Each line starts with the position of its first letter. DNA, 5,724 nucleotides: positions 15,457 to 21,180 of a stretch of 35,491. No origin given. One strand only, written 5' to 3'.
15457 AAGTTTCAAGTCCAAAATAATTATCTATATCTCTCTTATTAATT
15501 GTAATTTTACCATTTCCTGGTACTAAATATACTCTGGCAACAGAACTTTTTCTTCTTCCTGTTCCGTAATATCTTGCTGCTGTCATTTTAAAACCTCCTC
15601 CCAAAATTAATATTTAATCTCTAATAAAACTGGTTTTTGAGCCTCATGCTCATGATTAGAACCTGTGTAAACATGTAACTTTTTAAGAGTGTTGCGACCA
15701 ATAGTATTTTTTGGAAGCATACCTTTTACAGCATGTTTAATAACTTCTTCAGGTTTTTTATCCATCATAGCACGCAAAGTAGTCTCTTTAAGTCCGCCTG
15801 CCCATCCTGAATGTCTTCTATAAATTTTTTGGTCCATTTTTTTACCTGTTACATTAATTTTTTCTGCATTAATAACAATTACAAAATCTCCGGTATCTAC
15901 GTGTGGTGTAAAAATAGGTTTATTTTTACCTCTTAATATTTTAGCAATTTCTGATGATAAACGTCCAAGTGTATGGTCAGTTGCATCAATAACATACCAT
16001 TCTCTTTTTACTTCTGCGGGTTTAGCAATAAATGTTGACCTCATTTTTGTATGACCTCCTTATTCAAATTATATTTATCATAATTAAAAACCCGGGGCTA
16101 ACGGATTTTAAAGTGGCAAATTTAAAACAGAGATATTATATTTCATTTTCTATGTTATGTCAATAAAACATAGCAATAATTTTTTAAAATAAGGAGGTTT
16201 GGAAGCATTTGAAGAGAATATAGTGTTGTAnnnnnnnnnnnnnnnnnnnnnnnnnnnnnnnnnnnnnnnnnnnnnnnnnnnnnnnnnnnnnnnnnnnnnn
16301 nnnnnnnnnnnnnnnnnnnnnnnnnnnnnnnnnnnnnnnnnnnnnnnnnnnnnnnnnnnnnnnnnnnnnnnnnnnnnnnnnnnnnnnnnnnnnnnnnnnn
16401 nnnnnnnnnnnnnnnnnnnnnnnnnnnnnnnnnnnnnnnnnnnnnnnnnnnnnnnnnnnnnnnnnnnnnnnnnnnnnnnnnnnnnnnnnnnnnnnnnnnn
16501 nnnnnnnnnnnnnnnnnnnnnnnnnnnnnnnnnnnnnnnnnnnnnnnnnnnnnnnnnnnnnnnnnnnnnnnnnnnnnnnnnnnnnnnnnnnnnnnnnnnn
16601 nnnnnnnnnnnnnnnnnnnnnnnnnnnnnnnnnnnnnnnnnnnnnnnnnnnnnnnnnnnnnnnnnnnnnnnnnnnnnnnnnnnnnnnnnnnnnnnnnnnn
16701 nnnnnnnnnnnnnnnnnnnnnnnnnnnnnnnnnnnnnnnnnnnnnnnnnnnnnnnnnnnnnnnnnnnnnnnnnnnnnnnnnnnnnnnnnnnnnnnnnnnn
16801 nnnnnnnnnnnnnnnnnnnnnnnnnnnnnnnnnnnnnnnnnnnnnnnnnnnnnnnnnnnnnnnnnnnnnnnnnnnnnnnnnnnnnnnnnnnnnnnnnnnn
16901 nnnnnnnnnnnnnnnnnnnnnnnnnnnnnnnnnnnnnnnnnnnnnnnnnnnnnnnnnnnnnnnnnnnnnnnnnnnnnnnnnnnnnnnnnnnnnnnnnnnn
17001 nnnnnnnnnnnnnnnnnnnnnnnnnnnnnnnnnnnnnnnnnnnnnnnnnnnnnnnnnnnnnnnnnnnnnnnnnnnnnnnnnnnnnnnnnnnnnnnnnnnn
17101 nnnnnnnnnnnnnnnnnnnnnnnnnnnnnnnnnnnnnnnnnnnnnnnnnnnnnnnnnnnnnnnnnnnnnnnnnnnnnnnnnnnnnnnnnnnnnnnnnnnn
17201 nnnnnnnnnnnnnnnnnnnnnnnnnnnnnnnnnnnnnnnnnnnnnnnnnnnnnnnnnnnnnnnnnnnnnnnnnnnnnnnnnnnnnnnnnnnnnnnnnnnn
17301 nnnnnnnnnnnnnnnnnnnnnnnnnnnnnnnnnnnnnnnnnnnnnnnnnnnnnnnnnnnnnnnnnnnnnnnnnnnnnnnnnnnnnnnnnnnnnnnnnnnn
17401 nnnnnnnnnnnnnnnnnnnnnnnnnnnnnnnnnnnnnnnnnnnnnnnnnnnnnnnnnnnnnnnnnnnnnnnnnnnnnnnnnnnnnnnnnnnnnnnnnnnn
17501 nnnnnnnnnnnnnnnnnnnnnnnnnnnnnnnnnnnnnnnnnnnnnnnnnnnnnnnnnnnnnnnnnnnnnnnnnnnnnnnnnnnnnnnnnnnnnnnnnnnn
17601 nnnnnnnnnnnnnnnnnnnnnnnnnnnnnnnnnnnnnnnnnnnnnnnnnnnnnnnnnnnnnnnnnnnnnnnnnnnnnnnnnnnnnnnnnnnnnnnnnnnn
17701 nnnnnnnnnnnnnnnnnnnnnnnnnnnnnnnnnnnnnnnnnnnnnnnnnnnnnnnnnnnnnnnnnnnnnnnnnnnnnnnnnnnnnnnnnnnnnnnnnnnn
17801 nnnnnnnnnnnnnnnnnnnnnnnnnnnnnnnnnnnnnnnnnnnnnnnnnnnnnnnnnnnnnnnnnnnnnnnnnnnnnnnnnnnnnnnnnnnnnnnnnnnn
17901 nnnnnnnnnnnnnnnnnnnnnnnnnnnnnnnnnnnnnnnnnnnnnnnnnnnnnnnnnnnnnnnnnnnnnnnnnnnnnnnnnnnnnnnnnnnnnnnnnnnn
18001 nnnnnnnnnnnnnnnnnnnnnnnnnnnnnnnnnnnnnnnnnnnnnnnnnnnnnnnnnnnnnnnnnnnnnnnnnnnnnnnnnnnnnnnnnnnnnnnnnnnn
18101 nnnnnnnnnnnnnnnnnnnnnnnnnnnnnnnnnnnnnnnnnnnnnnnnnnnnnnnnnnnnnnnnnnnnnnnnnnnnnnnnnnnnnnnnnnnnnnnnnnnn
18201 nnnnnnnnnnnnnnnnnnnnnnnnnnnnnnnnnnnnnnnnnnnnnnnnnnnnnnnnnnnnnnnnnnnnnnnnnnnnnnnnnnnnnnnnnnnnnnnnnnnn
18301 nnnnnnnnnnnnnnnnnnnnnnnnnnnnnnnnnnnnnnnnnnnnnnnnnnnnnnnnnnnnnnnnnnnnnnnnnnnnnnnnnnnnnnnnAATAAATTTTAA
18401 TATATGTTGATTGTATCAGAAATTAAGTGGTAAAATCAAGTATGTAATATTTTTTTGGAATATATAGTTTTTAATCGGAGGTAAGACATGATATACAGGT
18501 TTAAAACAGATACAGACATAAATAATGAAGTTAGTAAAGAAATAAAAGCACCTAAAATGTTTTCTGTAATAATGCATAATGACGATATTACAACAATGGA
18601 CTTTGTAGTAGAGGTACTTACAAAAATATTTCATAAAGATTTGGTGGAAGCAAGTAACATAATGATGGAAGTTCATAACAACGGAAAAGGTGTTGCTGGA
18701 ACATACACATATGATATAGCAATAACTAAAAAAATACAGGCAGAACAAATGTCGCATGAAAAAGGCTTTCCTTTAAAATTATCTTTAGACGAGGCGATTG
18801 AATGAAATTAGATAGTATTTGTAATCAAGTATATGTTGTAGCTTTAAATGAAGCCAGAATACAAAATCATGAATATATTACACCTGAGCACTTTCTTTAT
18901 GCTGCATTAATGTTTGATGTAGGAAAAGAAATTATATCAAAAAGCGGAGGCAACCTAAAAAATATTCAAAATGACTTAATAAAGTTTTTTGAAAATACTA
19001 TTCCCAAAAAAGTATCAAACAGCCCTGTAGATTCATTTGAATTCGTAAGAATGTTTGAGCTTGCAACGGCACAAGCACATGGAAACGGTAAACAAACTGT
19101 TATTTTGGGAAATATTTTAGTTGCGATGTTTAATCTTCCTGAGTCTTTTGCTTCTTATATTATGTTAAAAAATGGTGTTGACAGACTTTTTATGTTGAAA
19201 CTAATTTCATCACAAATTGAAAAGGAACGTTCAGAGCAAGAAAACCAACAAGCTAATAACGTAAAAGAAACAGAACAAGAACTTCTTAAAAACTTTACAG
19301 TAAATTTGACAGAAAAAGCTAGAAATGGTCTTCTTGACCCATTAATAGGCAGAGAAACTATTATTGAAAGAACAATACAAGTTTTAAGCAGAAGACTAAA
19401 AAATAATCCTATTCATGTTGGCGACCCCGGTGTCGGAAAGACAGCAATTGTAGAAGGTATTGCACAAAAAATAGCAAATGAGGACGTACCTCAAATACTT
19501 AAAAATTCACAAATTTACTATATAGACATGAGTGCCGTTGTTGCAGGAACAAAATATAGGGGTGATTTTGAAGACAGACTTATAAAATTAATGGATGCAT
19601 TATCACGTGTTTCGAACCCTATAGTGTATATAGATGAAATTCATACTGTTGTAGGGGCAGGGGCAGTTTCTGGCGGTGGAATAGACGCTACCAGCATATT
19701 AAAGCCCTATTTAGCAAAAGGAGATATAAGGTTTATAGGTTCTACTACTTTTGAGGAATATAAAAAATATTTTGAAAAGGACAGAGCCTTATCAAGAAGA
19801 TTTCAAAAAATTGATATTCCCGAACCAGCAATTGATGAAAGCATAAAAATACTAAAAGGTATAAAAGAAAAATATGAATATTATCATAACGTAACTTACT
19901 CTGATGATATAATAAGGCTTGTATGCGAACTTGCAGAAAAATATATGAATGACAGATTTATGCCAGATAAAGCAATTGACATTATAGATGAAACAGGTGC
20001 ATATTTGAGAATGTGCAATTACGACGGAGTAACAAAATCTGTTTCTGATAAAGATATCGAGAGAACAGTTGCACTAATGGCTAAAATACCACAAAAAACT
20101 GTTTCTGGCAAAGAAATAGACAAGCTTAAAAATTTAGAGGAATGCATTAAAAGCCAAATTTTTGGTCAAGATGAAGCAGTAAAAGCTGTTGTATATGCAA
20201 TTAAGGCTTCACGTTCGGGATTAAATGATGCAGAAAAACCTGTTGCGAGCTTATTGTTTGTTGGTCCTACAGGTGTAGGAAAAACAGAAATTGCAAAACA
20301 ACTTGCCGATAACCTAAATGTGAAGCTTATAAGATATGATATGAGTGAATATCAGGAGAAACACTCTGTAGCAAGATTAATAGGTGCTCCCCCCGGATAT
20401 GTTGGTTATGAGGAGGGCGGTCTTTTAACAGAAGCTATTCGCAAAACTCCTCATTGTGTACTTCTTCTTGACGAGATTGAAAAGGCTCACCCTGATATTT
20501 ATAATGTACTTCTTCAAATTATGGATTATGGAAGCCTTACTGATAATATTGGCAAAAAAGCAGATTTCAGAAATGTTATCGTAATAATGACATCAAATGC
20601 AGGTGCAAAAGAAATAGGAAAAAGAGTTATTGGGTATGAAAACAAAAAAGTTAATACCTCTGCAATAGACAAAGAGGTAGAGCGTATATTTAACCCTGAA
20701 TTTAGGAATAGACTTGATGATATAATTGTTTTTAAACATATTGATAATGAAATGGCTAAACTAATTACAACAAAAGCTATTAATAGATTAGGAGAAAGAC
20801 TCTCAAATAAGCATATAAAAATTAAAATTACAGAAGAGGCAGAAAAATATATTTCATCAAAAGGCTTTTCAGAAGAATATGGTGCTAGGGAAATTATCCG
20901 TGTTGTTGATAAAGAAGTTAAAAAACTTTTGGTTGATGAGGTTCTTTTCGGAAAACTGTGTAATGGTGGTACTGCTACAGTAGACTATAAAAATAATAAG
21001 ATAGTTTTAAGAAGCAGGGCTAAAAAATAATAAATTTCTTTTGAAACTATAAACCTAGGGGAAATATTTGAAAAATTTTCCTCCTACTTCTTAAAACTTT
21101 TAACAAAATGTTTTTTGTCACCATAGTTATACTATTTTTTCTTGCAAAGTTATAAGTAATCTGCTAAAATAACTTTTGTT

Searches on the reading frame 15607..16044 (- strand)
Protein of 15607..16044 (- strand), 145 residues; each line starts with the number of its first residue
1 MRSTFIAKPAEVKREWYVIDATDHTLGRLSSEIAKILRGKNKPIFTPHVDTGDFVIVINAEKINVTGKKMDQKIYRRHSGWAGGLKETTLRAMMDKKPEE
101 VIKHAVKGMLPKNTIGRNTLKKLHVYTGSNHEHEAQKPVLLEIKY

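Call 39: search_protein_families(library=pfam, proteins=[window:15607-16044:-])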
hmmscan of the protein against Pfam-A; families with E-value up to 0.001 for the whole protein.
window:15607-16044:- (145 aa): 1 family
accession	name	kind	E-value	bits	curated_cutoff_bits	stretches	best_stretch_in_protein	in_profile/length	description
PF00572.24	Ribosomal_L13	-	1.8e-51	173.7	23.8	1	14-132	1-119/119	Ribosomal protein L13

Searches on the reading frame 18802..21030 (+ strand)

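Call 14: search_protein_families(library=ncbifam, proteins=[window:18802-21030:+])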
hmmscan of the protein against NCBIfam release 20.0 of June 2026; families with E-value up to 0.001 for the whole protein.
window:18802-21030:+ (742 aa): 42 families (the best 25 are shown)
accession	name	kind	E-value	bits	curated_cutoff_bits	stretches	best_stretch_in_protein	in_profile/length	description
TIGR02639.1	ClpA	equivalog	0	1015.2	993.15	1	7-728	5-733/734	ATP-dependent Clp protease ATP-binding subunit ClpA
NF008263.0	PRK11034.1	equivalog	2.4e-247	822.6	1350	1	13-737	12-743/758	ATP-dependent Clp protease ATP-binding subunit ClpA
TIGR03346.1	chaperone_ClpB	equivalog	8.6e-219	729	1232.1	2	10-404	8-398/853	ATP-dependent chaperone ClpB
NF008118.0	PRK10865.1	equivalog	3.9e-185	617.2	1417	2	1-404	1-403/857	ATP-dependent chaperone ClpB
TIGR03345.1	VI_ClpV1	equivalog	5.6e-180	600.5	884.95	2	5-404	3-412/852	type VI secretion system ATPase TssH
NF033606.1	heat_AAA_ClpK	exception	3.7e-160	534.8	1900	2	414-733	576-904/949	heat shock survival AAA family ATPase ClpK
NF033607.0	disagg_AAA_ClpG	exception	1.4e-155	519.6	1900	2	87-405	174-489/932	AAA family protein disaggregase ClpG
TIGR00763.1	lon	equivalog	1.9e-12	46.5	608.05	1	375-711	256-562/795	endopeptidase La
NF003229.0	PRK04195.1-5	equivalog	1.6e-10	40.3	280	1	453-600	19-144/413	replication factor C large subunit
NF003745.1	PRK05342.1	equivalog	9e-10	38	359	1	430-513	50-141/418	ATP-dependent Clp protease ATP-binding subunit ClpX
TIGR03922.1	T7SS_EccA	equivalog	9.3e-09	34.4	466.65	1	189-397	303-507/557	type VII secretion AAA-ATPase EccA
TIGR02640.1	gas_vesic_GvpN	equivalog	1.8e-08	34.2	266.8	0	483-506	23-46/262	gas vesicle protein GvpN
NF001679.0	PRK00440.1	equivalog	3.2e-08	33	303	0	170-228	9-67/322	replication factor C small subunit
TIGR00635.1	ruvB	equivalog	6e-08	32.1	299.05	0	454-510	7-59/305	Holliday junction branch migration DNA helicase RuvB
NF047784.1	MadB_ATPase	equivalog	2.1e-07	30.5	475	1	483-515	35-67/298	MadB family AAA-type ATPase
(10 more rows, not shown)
